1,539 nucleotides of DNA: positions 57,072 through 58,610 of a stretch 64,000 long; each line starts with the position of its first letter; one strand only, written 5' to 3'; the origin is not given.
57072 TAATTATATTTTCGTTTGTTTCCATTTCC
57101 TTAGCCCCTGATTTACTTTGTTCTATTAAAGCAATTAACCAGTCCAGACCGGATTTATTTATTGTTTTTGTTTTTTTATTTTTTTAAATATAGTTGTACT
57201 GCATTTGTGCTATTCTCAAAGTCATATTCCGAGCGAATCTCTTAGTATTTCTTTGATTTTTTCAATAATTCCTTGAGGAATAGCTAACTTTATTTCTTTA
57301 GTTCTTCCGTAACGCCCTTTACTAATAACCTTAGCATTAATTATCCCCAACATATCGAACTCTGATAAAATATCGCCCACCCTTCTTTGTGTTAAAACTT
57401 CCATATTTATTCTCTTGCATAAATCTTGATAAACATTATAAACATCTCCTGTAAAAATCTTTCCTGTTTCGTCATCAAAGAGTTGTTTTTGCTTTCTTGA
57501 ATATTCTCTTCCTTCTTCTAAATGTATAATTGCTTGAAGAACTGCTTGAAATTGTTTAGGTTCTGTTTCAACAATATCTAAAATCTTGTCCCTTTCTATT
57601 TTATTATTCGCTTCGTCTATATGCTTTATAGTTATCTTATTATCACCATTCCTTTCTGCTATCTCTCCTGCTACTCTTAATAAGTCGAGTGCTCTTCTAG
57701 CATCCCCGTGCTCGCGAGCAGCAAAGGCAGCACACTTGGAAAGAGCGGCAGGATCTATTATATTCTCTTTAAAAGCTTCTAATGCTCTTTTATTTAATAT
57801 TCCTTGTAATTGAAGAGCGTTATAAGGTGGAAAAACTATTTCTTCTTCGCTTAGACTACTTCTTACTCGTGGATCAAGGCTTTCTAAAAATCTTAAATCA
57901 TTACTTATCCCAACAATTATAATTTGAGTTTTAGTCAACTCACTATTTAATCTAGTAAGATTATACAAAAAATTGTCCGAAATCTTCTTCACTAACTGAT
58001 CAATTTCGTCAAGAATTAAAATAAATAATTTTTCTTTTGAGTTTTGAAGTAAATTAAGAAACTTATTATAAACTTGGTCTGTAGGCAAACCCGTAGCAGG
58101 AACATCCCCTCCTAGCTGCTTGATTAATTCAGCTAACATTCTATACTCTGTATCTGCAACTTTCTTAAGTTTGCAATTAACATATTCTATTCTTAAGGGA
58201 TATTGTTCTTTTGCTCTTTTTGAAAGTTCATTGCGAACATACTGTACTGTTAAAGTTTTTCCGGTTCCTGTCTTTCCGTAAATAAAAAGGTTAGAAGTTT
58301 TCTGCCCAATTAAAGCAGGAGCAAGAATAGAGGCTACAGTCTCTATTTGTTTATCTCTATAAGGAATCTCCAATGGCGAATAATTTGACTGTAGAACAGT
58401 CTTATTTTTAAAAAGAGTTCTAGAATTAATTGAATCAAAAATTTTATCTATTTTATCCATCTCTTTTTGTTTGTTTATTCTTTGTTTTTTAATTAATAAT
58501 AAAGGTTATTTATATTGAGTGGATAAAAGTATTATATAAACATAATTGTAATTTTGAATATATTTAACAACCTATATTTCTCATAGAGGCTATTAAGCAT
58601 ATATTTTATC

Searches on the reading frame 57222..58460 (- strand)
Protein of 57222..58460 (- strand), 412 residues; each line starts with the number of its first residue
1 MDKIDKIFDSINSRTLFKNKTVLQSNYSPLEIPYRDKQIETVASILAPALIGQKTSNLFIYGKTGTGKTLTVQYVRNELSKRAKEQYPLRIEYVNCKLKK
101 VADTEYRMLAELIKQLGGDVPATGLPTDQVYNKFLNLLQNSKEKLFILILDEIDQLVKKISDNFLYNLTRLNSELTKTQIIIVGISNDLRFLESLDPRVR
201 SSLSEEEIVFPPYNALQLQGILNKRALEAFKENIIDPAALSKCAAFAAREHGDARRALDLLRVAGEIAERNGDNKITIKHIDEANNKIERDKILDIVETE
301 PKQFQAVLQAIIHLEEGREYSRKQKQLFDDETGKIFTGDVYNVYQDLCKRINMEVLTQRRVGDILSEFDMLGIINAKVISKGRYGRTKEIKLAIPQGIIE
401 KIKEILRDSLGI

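Call 4: search_protein_families(library=pfam, proteins=[window:57222-58460:-])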
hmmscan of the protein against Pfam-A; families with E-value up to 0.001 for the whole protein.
window:57222-58460:- (412 aa): 11 families
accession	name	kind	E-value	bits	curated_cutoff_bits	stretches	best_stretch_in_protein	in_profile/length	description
PF22703.2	Cdc6_lid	-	6.6e-24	84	27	1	221-285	3-67/68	Cdc6 AAA+ ATPase-type lid domain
PF09079.17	Cdc6_C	-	7e-24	84.1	25.1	1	297-401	3-95/96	CDC6, C terminal winged helix domain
PF13401.12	AAA_22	-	2e-12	48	27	1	56-189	6-126/130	AAA domain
PF13191.12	AAA_16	-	5.9e-12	46.8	32.6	1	32-174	2-161/167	AAA ATPase domain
PF00004.35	AAA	-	1.9e-09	38.5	21.2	1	59-210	2-129/131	ATPase family associated with various cellular activities (AAA)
PF05621.17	TniB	-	4.5e-09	36.5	22.4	1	53-198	33-174/189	Bacterial TniB protein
PF01637.24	ATPase_2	-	4e-07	30.5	33.2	1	53-183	18-150/225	ATPase domain predominantly from Archaea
PF22606.2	Cdc6-ORC-like_ATPase_lid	-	4.2e-06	27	27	1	213-269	1-57/60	Cdc6/ORC-like, ATPase lid domain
PF24883.2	NPHP3_N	-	6.2e-05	23.7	24.8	1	54-152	21-115/164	Nephrocystin 3, N-terminal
PF00308.24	Bac_DnaA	-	0.00019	22.1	23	0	51-95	30-71/162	Bacterial DnaA ATPAse domain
PF05729.18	NACHT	-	0.00073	19.8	26.7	0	58-162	3-99/167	NACHT domain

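Call 10: find_homologous_proteins(query=window:57222-58460:-)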
Query window:57222-58460:- (412 aa): 8000 proteins with E <= 0.001 among 8000 candidates; the best 120 are listed.
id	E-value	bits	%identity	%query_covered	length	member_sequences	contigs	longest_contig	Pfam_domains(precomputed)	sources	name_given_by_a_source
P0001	1.9e-262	888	100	100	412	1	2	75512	PF22703.3,PF22606.3,PF00004.36,PF13401.13,PF01637.25,PF05621.18,PF09079.18,PF13191.13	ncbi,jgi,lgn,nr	ncbi:AAA family ATPase [Candidatus Pacearchaeota archaeon]|nr:AAA family ATPase [Candidatus Pacearch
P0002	1.1e-242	823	92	100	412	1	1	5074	PF22703.3,PF22606.3,PF00004.36,PF13401.13,PF01637.25,PF05621.18,PF09079.18,PF13191.13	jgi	-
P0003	1.8e-240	816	92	100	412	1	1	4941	PF22703.3,PF00004.36,PF13401.13,PF01637.25,PF05621.18,PF09079.18,PF13191.13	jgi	jgi:cell division control protein 6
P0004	4.6e-240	814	91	100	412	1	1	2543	PF22703.3,PF22606.3,PF00004.36,PF13401.13,PF01637.25,PF05621.18,PF09079.18,PF13191.13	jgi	jgi:cell division control protein 6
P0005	1.5e-238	809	90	100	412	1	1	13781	PF22703.3,PF22606.3,PF00004.36,PF13401.13,PF05621.18,PF09079.18,PF13191.13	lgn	-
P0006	7.6e-232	787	89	100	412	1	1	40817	PF22703.3,PF22606.3,PF00004.36,PF13401.13,PF05621.18,PF09079.18,PF13191.13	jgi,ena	-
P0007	1.8e-227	773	86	100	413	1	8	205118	PF22703.3,PF22606.3,PF00004.36,PF13401.13,PF01637.25,PF05621.18,PF09079.18,PF13191.13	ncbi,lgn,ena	-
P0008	8.1e-225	764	85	100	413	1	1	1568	PF22703.3,PF22606.3,PF00004.36,PF13401.13,PF01637.25,PF05621.18,PF09079.18,PF13191.13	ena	-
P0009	7.0e-223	758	84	100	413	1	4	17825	PF22703.3,PF22606.3,PF00004.36,PF13401.13,PF01637.25,PF05621.18,PF09079.18,PF13191.13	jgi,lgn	-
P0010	1.1e-222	757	86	99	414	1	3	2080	PF22703.3,PF22606.3,PF00004.36,PF13401.13,PF01637.25,PF05621.18,PF09079.18,PF13191.13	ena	-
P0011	3.7e-222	755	85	100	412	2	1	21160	PF22703.3,PF00308.25,PF22606.3,PF00004.36,PF13401.13,PF05621.18,PF09079.18,PF13191.13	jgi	jgi:cell division control protein 6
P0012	4.5e-222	755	84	100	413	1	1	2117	PF22703.3,PF22606.3,PF00004.36,PF13401.13,PF05621.18,PF09079.18,PF13191.13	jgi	jgi:archaeal cell division control protein 6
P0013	5.0e-221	752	84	100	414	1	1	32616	PF22703.3,PF00308.25,PF22606.3,PF00004.36,PF13401.13,PF01637.25,PF05621.18,PF09079.18,PF13191.13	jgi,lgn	-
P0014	1.3e-212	724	81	100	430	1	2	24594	PF22703.3,PF22606.3,PF00004.36,PF13401.13,PF01637.25,PF05621.18,PF09079.18,PF13191.13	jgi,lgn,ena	-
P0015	3.6e-212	722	80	100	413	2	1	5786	PF22703.3,PF22606.3,PF00004.36,PF13401.13,PF01637.25,PF05621.18,PF09079.18,PF13191.13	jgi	-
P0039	7.8e-202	688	76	100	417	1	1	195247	PF22703.3,PF22606.3,PF00004.36,PF13401.13,PF01637.25,PF05621.18,PF09079.18,PF13191.13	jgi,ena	-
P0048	5.5e-200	682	76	100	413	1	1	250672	PF22703.3,PF22606.3,PF00004.36,PF13401.13,PF05621.18,PF09079.18,PF13191.13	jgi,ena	-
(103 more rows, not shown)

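Call 11: find_related_loci(query=window:57222-58460:-, collection=genome_contigs, flank=6000)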
Query window:57222-58460:- (412 aa) in genome_contigs; peptide patterns used: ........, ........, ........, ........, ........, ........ (x = any residue, [..] = any of these).
183 stretches matched a pattern; 80 encode a relative of the query (tblastn E <= 1e-3); 80 distinct loci.
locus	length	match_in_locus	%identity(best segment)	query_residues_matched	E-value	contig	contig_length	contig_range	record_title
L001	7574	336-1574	86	1-412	0e+0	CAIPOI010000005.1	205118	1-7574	uncultured archaeon isolate LaPlata_bin-1599 genome assembly, contig: bin-1599:5/8, whole genome shotgun sequence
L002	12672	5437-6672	74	4-412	0e+0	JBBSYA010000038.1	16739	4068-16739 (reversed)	MAG: Nanoarchaeota archaeon isolate H43-bin036_1 H43_bin036_1_000000000038, whole genome shotgun sequence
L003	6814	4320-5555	73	4-412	0e+0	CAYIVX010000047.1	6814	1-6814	MAG TPA_asm: Candidatus Woesearchaeota archaeon isolate ERP119705_co5_617 genome assembly, contig: NODE_15023_length_681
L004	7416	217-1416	65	1-412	0e+0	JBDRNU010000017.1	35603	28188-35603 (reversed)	MAG: archaeon isolate MEGAHIT-group-1.914 k141_2299557, whole genome shotgun sequence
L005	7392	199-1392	66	1-410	0e+0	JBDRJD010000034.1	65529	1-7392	MAG: archaeon isolate MEGAHIT-group-1.626 k141_3253140, whole genome shotgun sequence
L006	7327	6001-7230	67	4-410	0e+0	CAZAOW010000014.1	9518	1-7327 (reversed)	MAG TPA_asm: Candidatus Woesearchaeota archaeon isolate SRP050083_co1_302 genome assembly, contig: NODE_3548_length_9518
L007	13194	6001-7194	66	3-412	0e+0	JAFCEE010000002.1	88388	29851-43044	Candidatus Pacearchaeota archaeon isolate Meg22_1012_Bin_283 Meg22_1012_Bin_283_scaffold_704, whole genome shotgun seque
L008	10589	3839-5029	66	3-412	0e+0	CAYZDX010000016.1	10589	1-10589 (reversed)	MAG TPA_asm: Candidatus Woesearchaeota archaeon isolate binchicken_co19_568 genome assembly, contig: NODE_10758_length_1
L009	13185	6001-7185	68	4-410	0e+0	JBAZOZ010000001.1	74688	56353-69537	MAG: Candidatus Pacearchaeota archaeon isolate SO_2017_SWC_18 scaffold_284_c2_LP-4_2017, whole genome shotgun sequence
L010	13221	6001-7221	68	1-410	2e-180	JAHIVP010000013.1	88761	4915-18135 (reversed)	MAG: Nanoarchaeota archaeon isolate MM_PC_MetaG.mb.86 MM_PC_MetaG.mb.86_k141_336822, whole genome shotgun sequence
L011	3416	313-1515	67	3-410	0e+0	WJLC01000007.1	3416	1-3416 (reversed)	MAG: Candidatus Pacearchaeota archaeon isolate Bin_078 k141_489862, whole genome shotgun sequence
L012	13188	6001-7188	67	4-410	1e-180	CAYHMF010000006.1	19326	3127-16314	MAG TPA_asm: Candidatus Woesearchaeota archaeon isolate ERP119705_co13_638 genome assembly, contig: NODE_3530_length_193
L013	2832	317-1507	67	3-410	0e+0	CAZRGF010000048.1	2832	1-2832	MAG TPA_asm: Candidatus Woesearchaeota archaeon isolate SRP178699_co1_535 genome assembly, contig: NODE_58433_length_283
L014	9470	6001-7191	68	4-412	8e-180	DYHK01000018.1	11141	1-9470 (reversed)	MAG TPA_asm: Candidatus Aenigmarchaeum sp. isolate BE2012_2_32_6 Afr_mines_BE2012_2511_length_11141_cov_2_484034, whole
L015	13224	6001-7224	68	4-410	7e-180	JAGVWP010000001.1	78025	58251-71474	Candidatus Pacearchaeota archaeon isolate RIFCSPHIGHO2_02_FULL_31_29 rifcsphigho2_02_scaffold_262, whole genome shotgun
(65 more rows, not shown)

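Call 28: find_encoding_contigs(protein=P0006, flank=3000, max_places=2)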
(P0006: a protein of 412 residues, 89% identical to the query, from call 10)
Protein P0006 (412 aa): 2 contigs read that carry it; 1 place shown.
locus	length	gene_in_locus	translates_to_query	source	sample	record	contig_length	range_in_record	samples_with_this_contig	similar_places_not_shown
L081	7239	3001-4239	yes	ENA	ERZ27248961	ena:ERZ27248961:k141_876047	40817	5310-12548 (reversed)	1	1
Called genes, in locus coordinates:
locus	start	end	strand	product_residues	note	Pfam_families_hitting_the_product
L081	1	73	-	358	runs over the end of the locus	PF02073:Peptidase_M29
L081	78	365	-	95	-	-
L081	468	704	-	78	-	-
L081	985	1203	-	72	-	-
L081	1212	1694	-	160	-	-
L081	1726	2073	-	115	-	-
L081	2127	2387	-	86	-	PF05239:PRC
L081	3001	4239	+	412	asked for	PF05621:TniB (weak), PF13191:AAA_16, PF13401:AAA_22, PF00004:AAA, PF22606:Cdc6-ORC-like_ATPase_lid (weak), PF22703:Cdc6_lid, PF09079:WHD_Cdc6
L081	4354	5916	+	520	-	PF00149:Metallophos, PF04042:DNA_pol_E_B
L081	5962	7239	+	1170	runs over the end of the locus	PF03833:PolC_DP2_N, PF24844:PolC_DP2_central, PF24846:PolC_DP2_cat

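Call 29: find_encoding_contigs(protein=P0005, flank=3000, max_places=2)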
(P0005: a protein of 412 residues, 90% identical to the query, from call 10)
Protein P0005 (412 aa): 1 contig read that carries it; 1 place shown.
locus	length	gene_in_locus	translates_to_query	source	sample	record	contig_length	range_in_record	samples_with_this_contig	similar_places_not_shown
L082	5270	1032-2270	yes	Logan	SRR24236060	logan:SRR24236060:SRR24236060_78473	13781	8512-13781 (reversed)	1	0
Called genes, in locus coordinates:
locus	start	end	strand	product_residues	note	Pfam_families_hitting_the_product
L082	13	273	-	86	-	PF05239:PRC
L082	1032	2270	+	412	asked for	PF05621:TniB, PF13191:AAA_16, PF13401:AAA_22, PF00004:AAA, PF22606:Cdc6-ORC-like_ATPase_lid (weak), PF22703:Cdc6_lid, PF09079:WHD_Cdc6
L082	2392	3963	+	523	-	PF00149:Metallophos (weak), PF04042:DNA_pol_E_B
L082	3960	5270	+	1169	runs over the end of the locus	PF03833:PolC_DP2_N, PF24844:PolC_DP2_central, PF24846:PolC_DP2_cat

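Call 30: find_encoding_contigs(protein=P0013, flank=3000, max_places=2)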
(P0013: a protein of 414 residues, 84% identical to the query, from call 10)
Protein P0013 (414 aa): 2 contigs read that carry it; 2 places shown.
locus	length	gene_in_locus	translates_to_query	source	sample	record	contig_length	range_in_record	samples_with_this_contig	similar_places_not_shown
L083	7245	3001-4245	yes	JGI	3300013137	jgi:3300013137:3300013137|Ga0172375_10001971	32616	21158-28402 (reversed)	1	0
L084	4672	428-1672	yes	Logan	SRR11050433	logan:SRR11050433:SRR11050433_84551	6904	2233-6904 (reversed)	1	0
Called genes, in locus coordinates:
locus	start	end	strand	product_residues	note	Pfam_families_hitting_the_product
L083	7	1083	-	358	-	PF02073:Peptidase_M29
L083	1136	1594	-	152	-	-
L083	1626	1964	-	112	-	-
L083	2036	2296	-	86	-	PF05239:PRC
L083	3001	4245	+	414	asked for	PF01637:ATPase_2 (weak), PF05621:TniB, PF13191:AAA_16, PF13401:AAA_22, PF00004:AAA, PF22606:Cdc6-ORC-like_ATPase_lid (weak), PF22703:Cdc6_lid, PF09079:WHD_Cdc6, +1 more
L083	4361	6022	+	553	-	PF00149:Metallophos, PF04042:DNA_pol_E_B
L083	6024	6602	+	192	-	PF01966:HD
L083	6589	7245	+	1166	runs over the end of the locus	PF03833:PolC_DP2_N, PF24844:PolC_DP2_central, PF24846:PolC_DP2_cat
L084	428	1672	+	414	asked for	PF01637:ATPase_2 (weak), PF05621:TniB, PF13191:AAA_16, PF13401:AAA_22, PF00004:AAA, PF22606:Cdc6-ORC-like_ATPase_lid (weak), PF22703:Cdc6_lid, PF09079:WHD_Cdc6, +1 more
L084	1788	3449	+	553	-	PF00149:Metallophos, PF04042:DNA_pol_E_B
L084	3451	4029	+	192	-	PF01966:HD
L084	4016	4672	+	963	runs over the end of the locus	?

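Call 31: find_encoding_contigs(protein=P0011, flank=3000, max_places=2)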
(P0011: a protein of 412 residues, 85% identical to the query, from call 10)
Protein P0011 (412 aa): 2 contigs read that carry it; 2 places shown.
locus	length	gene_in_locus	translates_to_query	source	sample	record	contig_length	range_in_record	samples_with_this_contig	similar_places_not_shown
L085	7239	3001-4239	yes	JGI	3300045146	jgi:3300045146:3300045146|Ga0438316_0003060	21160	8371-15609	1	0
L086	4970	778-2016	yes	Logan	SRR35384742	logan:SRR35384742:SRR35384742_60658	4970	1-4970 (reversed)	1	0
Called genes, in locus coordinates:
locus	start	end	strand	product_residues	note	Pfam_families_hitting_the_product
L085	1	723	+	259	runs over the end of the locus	-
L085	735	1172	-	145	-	-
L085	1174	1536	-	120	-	-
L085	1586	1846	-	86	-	PF05239:PRC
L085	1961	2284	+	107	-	-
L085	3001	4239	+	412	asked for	PF00308:Bac_DnaA (faint), PF05621:TniB, PF13191:AAA_16, PF13401:AAA_22, PF00004:AAA, PF22606:Cdc6-ORC-like_ATPase_lid (faint), PF22703:Cdc6_lid, PF09079:WHD_Cdc6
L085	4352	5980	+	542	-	PF00149:Metallophos, PF04042:DNA_pol_E_B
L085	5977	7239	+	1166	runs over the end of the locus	PF03833:PolC_DP2_N, PF24844:PolC_DP2_central, PF24846:PolC_DP2_cat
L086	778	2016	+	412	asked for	PF00308:Bac_DnaA (faint), PF05621:TniB, PF13191:AAA_16, PF13401:AAA_22, PF00004:AAA, PF22606:Cdc6-ORC-like_ATPase_lid (faint), PF22703:Cdc6_lid, PF09079:WHD_Cdc6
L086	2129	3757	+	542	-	PF00149:Metallophos, PF04042:DNA_pol_E_B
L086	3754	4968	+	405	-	?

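Call 32: find_encoding_contigs(protein=P0002, flank=3000, max_places=2)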
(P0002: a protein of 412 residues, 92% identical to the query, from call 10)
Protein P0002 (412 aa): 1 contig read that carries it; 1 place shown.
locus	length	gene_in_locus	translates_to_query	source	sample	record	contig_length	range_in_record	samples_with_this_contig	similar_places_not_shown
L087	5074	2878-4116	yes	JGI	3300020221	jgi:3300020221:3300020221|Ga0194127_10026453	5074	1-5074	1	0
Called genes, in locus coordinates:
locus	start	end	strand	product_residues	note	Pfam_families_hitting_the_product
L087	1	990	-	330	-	?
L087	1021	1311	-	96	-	-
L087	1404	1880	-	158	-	-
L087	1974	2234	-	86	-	PF05239:PRC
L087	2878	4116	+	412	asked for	PF01637:ATPase_2 (weak), PF05621:TniB, PF13191:AAA_16, PF13401:AAA_22, PF00004:AAA, PF22606:Cdc6-ORC-like_ATPase_lid, PF22703:Cdc6_lid, PF09079:WHD_Cdc6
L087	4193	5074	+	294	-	?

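Call 33: find_encoding_contigs(protein=P0003, flank=3000, max_places=2)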
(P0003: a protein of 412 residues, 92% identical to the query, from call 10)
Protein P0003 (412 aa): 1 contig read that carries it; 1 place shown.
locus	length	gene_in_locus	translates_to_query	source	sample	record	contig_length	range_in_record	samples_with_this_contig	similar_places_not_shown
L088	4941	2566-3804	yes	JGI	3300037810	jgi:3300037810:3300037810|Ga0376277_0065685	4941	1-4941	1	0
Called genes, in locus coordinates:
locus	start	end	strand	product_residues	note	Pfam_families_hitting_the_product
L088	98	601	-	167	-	-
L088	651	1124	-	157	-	-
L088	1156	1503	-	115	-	-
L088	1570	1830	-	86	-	PF05239:PRC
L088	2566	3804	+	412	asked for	PF01637:ATPase_2 (weak), PF05621:TniB (weak), PF13191:AAA_16, PF13401:AAA_22, PF00004:AAA, PF22703:Cdc6_lid, PF09079:WHD_Cdc6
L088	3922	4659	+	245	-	-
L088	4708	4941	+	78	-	?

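Call 34: find_encoding_contigs(protein=P0009, flank=3000, max_places=2)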
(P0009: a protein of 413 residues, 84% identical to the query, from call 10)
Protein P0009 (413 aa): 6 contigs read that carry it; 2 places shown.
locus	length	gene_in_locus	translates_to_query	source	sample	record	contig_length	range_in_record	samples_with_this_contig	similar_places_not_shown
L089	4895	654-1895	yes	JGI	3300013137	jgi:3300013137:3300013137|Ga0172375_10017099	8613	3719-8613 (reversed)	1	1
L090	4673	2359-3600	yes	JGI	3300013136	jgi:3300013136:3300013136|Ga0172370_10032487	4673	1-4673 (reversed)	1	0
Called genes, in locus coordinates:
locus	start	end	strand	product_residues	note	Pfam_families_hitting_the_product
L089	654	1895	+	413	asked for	PF01637:ATPase_2 (weak), PF05621:TniB, PF13191:AAA_16, PF13401:AAA_22, PF00004:AAA, PF22606:Cdc6-ORC-like_ATPase_lid (weak), PF22703:Cdc6_lid, PF09079:WHD_Cdc6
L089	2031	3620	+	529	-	PF00149:Metallophos, PF04042:DNA_pol_E_B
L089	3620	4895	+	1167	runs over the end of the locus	PF03833:PolC_DP2_N, PF24844:PolC_DP2_central, PF24846:PolC_DP2_cat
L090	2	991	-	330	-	?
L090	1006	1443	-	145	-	-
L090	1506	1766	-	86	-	PF05239:PRC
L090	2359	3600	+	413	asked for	PF01637:ATPase_2 (weak), PF05621:TniB, PF13191:AAA_16, PF13401:AAA_22, PF00004:AAA, PF22606:Cdc6-ORC-like_ATPase_lid (weak), PF22703:Cdc6_lid, PF09079:WHD_Cdc6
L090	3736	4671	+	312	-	?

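Call 70: find_encoding_contigs(protein=P0001, flank=10000, max_places=2)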
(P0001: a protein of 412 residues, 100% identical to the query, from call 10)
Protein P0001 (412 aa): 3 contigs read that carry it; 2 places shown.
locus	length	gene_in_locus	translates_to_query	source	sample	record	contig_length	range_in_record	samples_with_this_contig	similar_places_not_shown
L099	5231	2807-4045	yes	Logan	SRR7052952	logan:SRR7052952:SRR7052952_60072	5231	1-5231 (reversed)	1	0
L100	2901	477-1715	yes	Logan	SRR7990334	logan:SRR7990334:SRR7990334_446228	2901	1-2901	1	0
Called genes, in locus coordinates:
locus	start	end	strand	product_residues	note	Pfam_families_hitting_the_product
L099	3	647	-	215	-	?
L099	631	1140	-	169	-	-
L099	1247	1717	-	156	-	-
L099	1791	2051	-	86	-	PF05239:PRC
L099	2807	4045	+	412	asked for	PF01637:ATPase_2 (weak), PF05621:TniB, PF13191:AAA_16, PF13401:AAA_22, PF00004:AAA, PF22606:Cdc6-ORC-like_ATPase_lid (weak), PF22703:Cdc6_lid, PF09079:WHD_Cdc6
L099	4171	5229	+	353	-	?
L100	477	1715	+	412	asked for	PF01637:ATPase_2 (weak), PF05621:TniB, PF13191:AAA_16, PF13401:AAA_22, PF00004:AAA, PF22606:Cdc6-ORC-like_ATPase_lid (weak), PF22703:Cdc6_lid, PF09079:WHD_Cdc6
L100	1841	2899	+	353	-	?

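Call 71: find_encoding_contigs(protein=P0048, flank=10000, max_places=1)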
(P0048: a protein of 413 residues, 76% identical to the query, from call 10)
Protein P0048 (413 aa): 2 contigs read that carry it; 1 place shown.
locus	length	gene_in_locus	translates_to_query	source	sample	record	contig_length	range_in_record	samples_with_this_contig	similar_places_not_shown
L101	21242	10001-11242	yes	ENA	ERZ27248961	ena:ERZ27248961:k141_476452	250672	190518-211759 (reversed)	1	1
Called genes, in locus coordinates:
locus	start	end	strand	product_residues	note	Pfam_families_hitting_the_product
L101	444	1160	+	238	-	-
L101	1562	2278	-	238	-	-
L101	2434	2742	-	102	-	-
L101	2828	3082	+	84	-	-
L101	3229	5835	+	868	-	PF00270:DEAD, PF04851:ResIII (faint), PF00271:Helicase_C, PF22590:Cas3-like_C_2 (weak), PF19306:WHD_Lhr, PF08494:DEAD_assoc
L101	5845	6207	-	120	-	-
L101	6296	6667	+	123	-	-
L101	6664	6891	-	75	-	-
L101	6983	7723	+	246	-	PF00149:Metallophos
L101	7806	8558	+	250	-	PF01553:Acyltransferase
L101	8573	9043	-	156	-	-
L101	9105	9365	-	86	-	PF05239:PRC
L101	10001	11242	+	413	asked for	PF05621:TniB (weak), PF13191:AAA_16, PF13401:AAA_22, PF00004:AAA (weak), PF22606:Cdc6-ORC-like_ATPase_lid (weak), PF22703:Cdc6_lid, PF09079:WHD_Cdc6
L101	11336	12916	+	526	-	PF00149:Metallophos, PF04042:DNA_pol_E_B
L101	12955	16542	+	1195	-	PF03833:PolC_DP2_N, PF24844:PolC_DP2_central, PF24846:PolC_DP2_cat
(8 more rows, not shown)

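Call 72: find_encoding_contigs(protein=P0039, flank=10000, max_places=1)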
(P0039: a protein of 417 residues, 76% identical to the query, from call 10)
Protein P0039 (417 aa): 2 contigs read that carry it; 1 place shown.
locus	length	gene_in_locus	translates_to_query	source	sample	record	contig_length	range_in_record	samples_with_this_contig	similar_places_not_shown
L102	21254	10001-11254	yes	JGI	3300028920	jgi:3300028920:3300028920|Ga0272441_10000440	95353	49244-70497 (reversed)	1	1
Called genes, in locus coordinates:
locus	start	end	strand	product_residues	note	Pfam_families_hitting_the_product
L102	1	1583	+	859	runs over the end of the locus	PF04851:ResIII (weak), PF00270:DEAD, PF00271:Helicase_C, PF22590:Cas3-like_C_2 (weak), PF19306:WHD_Lhr, PF08494:DEAD_assoc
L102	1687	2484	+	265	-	PF04055:Radical_SAM, PF13186:SPASM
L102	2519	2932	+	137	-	-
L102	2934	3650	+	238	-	PF00149:Metallophos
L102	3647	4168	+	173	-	PF01553:Acyltransferase (weak)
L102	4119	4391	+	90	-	-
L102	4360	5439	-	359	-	PF02073:Peptidase_M29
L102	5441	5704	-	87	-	-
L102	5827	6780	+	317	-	PF04055:Radical_SAM, PF13186:SPASM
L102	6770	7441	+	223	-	PF18922:DUF5672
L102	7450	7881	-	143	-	-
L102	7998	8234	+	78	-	-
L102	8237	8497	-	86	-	PF05239:PRC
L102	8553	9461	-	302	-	PF04488:Gly_transf_sug (weak)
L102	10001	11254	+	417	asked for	PF01637:ATPase_2 (weak), PF05621:TniB, PF13191:AAA_16, PF13401:AAA_22, PF00004:AAA, PF22606:Cdc6-ORC-like_ATPase_lid (weak), PF22703:Cdc6_lid, PF09079:WHD_Cdc6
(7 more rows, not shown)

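Call 80: search_solved_structures(query=window:57222-58460:-, max_evalue=1e-10)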
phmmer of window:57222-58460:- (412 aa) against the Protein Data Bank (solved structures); distinct sequences matched with E-value up to 1e-10: 21.
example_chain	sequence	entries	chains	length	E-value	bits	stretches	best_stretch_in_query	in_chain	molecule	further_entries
2qby_A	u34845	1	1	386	2e-101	343.1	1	15-401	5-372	Cell division control protein 6 homolog 1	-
2v1u_A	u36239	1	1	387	1.4e-88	300.8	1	15-396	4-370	CELL DIVISION CONTROL PROTEIN 6 HOMOLOG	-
2qby_B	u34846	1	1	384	3.7e-46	161.2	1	30-316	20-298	Cell division control protein 6 homolog 3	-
8s0e_G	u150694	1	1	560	4e-25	91.9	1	21-286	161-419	Cell division control protein 6 homolog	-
8rwv_F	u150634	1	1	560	4e-25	91.9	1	21-286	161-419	Cell division control protein 6 homolog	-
7jgr_G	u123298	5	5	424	1.1e-20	77.3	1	13-365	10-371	Cell division control protein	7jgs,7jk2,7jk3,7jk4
4xgc_A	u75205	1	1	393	8.7e-19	71.1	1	23-311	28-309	Origin recognition complex subunit 1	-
7jgr_A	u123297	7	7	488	1.6e-18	70.2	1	23-311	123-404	Origin recognition complex subunit 1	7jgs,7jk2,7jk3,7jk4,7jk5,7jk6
5uj7_A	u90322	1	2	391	1.8e-17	66.8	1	26-312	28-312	Origin recognition complex subunit 1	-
7jpo_A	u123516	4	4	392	1.8e-17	66.8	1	26-312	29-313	Origin recognition complex subunit 1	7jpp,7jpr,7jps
1w5s_A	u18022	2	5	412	5.5e-17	65.2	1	15-283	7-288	ORIGIN RECOGNITION COMPLEX SUBUNIT 2 ORC2 | ORC2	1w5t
5ujm_A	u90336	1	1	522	5.9e-17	65.1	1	26-312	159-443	Origin recognition complex subunit 1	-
7ctf_A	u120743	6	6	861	1.2e-16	64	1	26-312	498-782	Origin recognition complex subunit 1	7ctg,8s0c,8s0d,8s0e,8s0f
8rwv_A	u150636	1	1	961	1.5e-16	63.7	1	26-312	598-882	Origin recognition complex subunit 1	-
1fnn_A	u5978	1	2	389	2.2e-13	53.3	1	20-287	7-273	CELL DIVISION CONTROL PROTEIN 6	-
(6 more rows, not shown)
